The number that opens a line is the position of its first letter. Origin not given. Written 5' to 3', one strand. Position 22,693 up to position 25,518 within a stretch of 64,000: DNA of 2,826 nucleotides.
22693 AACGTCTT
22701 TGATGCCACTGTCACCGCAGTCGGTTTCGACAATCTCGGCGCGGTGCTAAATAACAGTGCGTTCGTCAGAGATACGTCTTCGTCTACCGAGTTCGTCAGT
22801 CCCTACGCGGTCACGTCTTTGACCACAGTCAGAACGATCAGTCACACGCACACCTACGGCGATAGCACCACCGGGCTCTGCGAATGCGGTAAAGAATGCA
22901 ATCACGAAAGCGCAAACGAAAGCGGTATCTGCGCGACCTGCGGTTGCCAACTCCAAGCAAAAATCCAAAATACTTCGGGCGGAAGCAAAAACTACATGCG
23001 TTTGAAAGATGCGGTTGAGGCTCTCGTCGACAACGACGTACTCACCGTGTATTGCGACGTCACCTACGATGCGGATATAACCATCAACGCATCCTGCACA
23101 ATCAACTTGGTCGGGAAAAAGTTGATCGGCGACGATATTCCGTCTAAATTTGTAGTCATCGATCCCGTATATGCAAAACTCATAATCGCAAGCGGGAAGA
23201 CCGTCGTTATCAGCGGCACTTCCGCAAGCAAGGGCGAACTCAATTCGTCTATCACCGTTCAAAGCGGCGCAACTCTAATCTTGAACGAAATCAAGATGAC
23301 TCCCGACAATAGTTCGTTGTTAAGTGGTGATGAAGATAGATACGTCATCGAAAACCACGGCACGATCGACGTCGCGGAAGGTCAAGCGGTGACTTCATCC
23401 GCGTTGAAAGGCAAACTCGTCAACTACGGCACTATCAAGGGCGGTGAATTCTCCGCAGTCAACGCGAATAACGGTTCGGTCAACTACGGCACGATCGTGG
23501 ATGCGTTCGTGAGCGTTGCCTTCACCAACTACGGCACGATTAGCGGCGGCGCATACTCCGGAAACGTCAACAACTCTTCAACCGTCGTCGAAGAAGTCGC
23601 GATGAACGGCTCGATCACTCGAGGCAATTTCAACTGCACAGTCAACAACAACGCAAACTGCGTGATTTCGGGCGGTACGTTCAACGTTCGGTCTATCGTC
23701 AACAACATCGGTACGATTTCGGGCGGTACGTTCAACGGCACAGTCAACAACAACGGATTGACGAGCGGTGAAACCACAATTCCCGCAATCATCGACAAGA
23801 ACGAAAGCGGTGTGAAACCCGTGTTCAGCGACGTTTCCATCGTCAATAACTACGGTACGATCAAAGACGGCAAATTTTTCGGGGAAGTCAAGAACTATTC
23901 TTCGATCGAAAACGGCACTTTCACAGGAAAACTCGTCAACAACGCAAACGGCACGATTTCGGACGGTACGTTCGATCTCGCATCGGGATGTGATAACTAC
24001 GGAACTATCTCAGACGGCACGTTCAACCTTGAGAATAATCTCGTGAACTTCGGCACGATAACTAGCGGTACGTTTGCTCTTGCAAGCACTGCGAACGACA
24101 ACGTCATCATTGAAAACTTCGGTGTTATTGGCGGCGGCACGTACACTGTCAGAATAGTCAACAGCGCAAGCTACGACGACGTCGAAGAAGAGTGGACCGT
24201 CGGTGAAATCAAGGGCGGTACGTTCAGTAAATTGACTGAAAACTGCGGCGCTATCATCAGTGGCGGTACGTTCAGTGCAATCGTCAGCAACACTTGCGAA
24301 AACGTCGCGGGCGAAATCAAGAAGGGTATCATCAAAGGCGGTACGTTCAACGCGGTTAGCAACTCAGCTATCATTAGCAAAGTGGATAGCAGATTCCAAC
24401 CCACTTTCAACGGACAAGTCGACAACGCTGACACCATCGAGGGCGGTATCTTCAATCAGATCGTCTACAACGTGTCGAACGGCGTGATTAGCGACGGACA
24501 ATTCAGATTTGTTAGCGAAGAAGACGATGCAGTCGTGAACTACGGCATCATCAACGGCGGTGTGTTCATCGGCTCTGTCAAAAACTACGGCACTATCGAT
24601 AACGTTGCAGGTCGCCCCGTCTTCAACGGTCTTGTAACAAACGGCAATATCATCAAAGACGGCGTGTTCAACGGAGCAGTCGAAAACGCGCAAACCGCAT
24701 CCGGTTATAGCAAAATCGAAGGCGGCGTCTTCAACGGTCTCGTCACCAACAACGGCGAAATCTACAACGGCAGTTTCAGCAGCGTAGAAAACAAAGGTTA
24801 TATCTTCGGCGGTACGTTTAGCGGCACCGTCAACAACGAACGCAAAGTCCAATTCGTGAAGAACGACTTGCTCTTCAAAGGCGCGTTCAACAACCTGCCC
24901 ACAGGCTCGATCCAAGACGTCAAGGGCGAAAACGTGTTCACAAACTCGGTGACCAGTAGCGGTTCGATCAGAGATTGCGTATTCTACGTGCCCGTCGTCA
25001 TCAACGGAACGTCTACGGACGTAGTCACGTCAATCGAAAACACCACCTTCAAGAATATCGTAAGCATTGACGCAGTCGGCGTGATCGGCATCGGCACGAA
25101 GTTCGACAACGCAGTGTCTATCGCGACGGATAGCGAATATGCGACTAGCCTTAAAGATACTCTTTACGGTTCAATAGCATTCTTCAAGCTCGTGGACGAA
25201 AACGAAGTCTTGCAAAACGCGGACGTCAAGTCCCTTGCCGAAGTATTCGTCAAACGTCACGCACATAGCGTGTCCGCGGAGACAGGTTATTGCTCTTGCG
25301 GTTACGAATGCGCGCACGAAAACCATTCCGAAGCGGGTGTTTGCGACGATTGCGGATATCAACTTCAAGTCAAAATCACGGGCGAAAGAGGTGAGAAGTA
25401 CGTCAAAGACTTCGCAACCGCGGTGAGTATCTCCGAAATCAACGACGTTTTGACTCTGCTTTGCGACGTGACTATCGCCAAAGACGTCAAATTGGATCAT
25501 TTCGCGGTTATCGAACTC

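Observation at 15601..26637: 11-kb gene for a 3,678-aa tail-anchored GGTF-repeat beta-helix-like surface protein with no recognisable characterised family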

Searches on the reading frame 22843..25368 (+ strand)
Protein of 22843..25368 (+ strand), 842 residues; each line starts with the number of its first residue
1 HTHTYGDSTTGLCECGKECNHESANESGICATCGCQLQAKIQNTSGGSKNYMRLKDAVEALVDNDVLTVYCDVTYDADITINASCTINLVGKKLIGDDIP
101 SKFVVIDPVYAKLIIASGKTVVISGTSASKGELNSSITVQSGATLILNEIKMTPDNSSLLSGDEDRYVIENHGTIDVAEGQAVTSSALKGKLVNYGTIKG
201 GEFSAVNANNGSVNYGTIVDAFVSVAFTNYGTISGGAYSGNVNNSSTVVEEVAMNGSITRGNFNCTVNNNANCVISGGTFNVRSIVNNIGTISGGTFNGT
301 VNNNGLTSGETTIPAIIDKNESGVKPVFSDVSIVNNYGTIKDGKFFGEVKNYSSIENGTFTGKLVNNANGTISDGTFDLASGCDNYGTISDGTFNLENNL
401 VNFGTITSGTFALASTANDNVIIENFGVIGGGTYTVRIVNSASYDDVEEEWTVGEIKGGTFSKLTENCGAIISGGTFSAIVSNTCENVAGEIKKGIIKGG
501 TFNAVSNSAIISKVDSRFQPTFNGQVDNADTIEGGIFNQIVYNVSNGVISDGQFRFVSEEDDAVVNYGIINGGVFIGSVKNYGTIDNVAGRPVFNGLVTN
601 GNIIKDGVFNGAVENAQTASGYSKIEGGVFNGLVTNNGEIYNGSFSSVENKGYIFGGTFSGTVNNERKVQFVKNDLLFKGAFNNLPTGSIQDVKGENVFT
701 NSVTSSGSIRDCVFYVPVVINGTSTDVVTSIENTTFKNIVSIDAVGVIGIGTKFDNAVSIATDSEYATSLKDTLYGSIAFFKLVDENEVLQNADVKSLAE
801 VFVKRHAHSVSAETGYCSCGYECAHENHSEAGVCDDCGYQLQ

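Call 55: predict_structure(alignment_id=A1)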
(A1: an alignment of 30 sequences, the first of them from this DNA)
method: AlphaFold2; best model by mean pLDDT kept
length: 842 residues; sequences in the alignment: 30
mean_pLDDT: 67.0   pTM: 0.55
mean pLDDT of the five models: 67.0, 66.2, 65.9, 63.0, 56.3
residues with pLDDT >= 90: 182; 70-90: 238; 50-70: 204; < 50: 218
segments of 3 or more residues with pLDDT < 50: 1-6, 103-105, 184-186, 307-312, 444-450, 507-510, 512-514, 555-562, 661-805, 821-836, 838-842
pLDDT, mean of each block of 10 residues (from residue 1): 48 52 66 81 88 91 94 89 94 79 57 94 80 89 91 60 70 87 58 92 75 89 88 90 74 75 92 90 91 91 67 70 87 92 93 92 94 90 92 87 89 66 82 73 49 73 68 73 54 64 57 51 59 63 57 48 55 66 63 69 73 66 75 79 77 72 36 35 34 29 26 32 34 32 33 32 33 30 32 32 46 59 41 41 41
secondary structure, 60 per line:
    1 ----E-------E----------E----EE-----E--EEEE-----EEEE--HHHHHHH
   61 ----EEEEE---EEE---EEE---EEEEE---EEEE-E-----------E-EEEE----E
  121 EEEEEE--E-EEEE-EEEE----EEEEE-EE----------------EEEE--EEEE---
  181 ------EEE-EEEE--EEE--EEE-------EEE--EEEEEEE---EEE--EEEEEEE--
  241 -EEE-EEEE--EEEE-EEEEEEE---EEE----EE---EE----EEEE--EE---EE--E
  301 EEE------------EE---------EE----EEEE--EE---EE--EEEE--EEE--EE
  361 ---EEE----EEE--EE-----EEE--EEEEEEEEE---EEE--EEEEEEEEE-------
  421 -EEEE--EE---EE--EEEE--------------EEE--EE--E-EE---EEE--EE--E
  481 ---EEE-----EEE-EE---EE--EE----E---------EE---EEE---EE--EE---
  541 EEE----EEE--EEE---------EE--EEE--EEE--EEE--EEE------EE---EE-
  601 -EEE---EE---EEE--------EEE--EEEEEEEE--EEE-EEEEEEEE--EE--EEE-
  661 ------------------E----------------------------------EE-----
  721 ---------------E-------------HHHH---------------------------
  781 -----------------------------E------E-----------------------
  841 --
elements in order (helices of 4 or more, strands of 3 or more residues): E39-42 E48-51 H54-60 E65-69 E73-75 E79-81 E85-89 E93-96 E112-115 E120-126 E131-134 E136-139 E144-148 E168-171 E174-177 E187-189 E191-194 E197-199 E202-204 E212-214 E217-223 E227-229 E232-238 E242-244 E246-249 E252-255 E257-263 E267-269 E285-288 E300-303 E333-336 E348-351 E354-356 E364-366 E371-373 E383-385 E388-396 E400-402 E405-413 E422-425 E437-440 E455-457 E471-473 E484-486 E492-494 E526-528 E541-543 E548-550 E553-555 E569-571 E574-576 E579-581 E584-586 E602-604 E613-615 E624-626 E629-636 E639-641 E643-650 E657-659 H750-753

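Call 60: fold_search(model_id=the predicted structure, library=pdb)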
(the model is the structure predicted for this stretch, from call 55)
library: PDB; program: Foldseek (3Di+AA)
matches with E <= 10: 54; with E <= 0.001: 0
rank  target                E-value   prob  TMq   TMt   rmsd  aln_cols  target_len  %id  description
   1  3sze                  1.1e-01  0.13  0.13  0.12  20.9       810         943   11  Crystal structure of the passenger domain of the E. coli autotransporter EspP (released 2011-10-12)
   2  9mne_A                1.5e-01  0.08  0.13  0.12  19.9       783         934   10  Crystal structure of enteropathogenic Escherichia coli EspC (released 2025-10-29)
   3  4kh3                  2.7e-01  0.14  0.15  0.20  18.4       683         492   12  Structure of a bacterial self-associating protein (released 2014-01-15)
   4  4om9                  4.5e-01  0.10  0.16  0.15  19.4       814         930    9  X-Ray Crystal Structure of the passenger domain of Plasmid encoded toxin, an Autrotansporter Enterotoxin from enteroaggr (released 2014-03-12)
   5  8cpk_A                6.5e-01  0.03  0.07  0.12  22.2       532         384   10  Crystal structure of EtpA secretion domain from Enterotoxigenic Escherichia coli (released 2024-01-10)
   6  4rm6                  7.7e-01  0.10  0.20  0.21  16.4       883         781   11  Crystal structure of Hemopexin Binding Protein (released 2016-05-18)
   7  7ko9                  8.1e-01  0.12  0.16  0.22  18.6       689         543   12  Crystal structure of antigen 43 from uropathogenic Escherichia coli UTI89 (released 2022-03-09)
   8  9cdu_A                1.1e+00  0.03  0.07  0.11  18.2       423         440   13  Crystal Structure of Rhombotarget A-peptide Complex (released 2025-07-02)
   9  8cpk_B                1.2e+00  0.03  0.09  0.16  22.6       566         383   11  Crystal structure of EtpA secretion domain from Enterotoxigenic Escherichia coli (released 2024-01-10)
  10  9cdv_A                1.3e+00  0.04  0.10  0.14  16.7       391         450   12  Crystal Structure of Rhombotarget A (released 2025-07-02)
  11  4rt6_A                1.6e+00  0.07  0.20  0.21  16.8       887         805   10  Structure of a complex between hemopexin and hemopexin binding protein (released 2016-05-18)
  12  3syj                  1.7e+00  0.04  0.13  0.12  18.5       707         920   11  Crystal structure of the Haemophilus influenzae Hap adhesin (released 2011-08-24)
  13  8bwk_D                1.7e+00  0.03  0.11  0.12  28.8       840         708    8  Metagenomic derived PL6 alginate lyase (released 2023-12-20)
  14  6e0v_A                2.1e+00  0.02  0.09  0.12  20.1       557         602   12  Apo crystal structure of the colanidase tailspike protein gp150 of Phage Phi92 (released 2019-07-17)
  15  3p4g_B                2.2e+00  0.06  0.10  0.20  16.6       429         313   12  X-ray crystal structure of a hyperactive, Ca2+-dependent, beta-helical antifreeze protein from an Antarctic bacterium (released 2011-04-27)
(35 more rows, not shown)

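Call 87: fold_search(model_id=the predicted structure, library=viral)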
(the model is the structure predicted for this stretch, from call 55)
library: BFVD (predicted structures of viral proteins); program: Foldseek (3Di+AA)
matches with E <= 10: 96; with E <= 0.001: 0
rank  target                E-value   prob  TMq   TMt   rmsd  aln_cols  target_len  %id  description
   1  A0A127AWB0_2          1.5e-03  0.38  0.13  0.09  35.5      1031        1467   11  Pectate lyase [Bacillus phage SP-15]
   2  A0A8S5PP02            4.7e-03  0.96  0.12  0.14  17.0       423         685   13  Uncharacterized protein [Myoviridae sp. ctwwN25]
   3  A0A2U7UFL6            1.4e-02  0.20  0.10  0.12  27.8       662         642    9  Beta helix incomplete domain containing protein [Pandoravirus macleodensis]
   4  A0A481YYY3            2.0e-02  0.35  0.15  0.12  22.1       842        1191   11  Hemagluttinin repeat protein [Mimivirus LCMiAC01]
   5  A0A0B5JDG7            4.3e-02  0.05  0.05  0.07  39.9       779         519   11  Uncharacterized protein [Pandoravirus inopinatum]
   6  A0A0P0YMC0            4.5e-02  0.14  0.11  0.14  21.4       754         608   11  (no name in the UniProt tables at hand)
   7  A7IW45                4.5e-02  0.05  0.07  0.06  33.9      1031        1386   13  Uncharacterized protein B170R [Paramecium bursaria Chlorella virus NY2A]
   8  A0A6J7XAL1            4.9e-02  0.14  0.11  0.10  35.2       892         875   11  Right handed beta helix region [uncultured Caudovirales phage]
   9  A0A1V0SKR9            5.6e-02  0.72  0.29  0.20  13.6       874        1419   11  Collagen triple helix repeat motif-containing protein [Klosneuvirus KNV1]
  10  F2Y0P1                5.9e-02  0.06  0.08  0.07  27.8       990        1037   12  (no name in the UniProt tables at hand)
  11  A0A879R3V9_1          8.4e-02  0.13  0.12  0.13  62.8       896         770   10  Uncharacterized protein [Synechococcus phage S-SRM01]
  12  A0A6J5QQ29            1.1e-01  0.38  0.21  0.16  18.1       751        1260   12  Uncharacterized protein [uncultured Caudovirales phage]
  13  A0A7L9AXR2            1.1e-01  0.13  0.11  0.11  19.6       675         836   11  Uncharacterized protein [Pyramimonas orientalis virus]
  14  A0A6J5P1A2            1.2e-01  0.21  0.14  0.16  19.2       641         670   11  Pectate lyase superfamily protein [uncultured Caudovirales phage]
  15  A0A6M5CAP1            1.2e-01  0.04  0.06  0.06  34.8       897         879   11  (no name in the UniProt tables at hand)
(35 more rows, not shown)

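Call 92: search_solved_structures(query=A1, max_evalue=10, show_alignments=2)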
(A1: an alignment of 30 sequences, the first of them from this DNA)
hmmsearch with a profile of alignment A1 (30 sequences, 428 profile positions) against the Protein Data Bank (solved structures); distinct sequences matched with E-value up to 10: 0.

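Call 93: search_protein_families(library=pfam, alignment_id=A1, max_evalue=1)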
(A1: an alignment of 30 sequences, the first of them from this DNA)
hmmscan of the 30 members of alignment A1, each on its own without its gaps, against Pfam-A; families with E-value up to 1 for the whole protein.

A. member 1, seq(842 aa): 1 family
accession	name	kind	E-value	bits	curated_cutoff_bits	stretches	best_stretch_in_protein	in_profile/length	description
PF12773.13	DZR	-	0.22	12.1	27.3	0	822-842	3-23/45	Double zinc ribbon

B. families by the number of members that match (of 30 scanned): 25 families
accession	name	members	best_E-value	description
PF04519.19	Bactofilin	8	3.1e-05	Polymer-forming cytoskeletal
PF02625.21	XdhC_CoxI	4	0.022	XdhC and CoxI family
PF16886.11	ATP-synt_ab_Xtn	2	0.076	ATPsynthase alpha/beta subunit barrel-sandwich domain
PF25084.1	LbH_EIF2B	2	0.49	EIF2B subunit epsilon LbH domain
PF07959.18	Fucose_pyrophosphorylase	1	0.0038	Fucose pyrophosphorylase domain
PF18406.6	DUF1281_C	1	0.0071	Ferredoxin-like domain in Api92-like protein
PF24894.1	Hexapep_GlmU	1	0.014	GlmU-like, C-terminal hexapeptide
PF05887.16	Trypan_PARP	1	0.018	Procyclic acidic repetitive protein (PARP)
PF00123.25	Hormone_2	1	0.023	Peptide hormone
PF17602.7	DUF5498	1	0.023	Family of unknown function (DUF5498)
PF04319.19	NifZ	1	0.024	NifZ domain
PF08274.17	Zn_Ribbon_YjdM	1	0.035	PhnA Zinc-Ribbon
PF24819.1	DUF7710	1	0.12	Domain of unknown function (DUF7710)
PF04491.17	Pox_T4_N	1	0.13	Poxvirus T4 protein, N terminus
PF16429.10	DUF5026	1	0.13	Domain of unknown function (DUF5026)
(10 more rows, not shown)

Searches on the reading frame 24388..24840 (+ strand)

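Call 95: search_protein_families(library=pfam, proteins=[window:24388-24840:+], max_evalue=1)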
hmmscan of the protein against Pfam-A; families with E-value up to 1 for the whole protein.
window:24388-24840:+ (151 aa): 2 families
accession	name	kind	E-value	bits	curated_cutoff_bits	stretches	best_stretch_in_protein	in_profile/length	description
PF10258.14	PHAX_RNA-bd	-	0.19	12.2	25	0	108-127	53-72/84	Phosphorylated adapter RNA export protein, RNA-binding domain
PF18191.6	PnpCD_PnpD_N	-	0.76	9.8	25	0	49-85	58-92/151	Hydroquinone 1,2-dioxygenase large subunit N-terminal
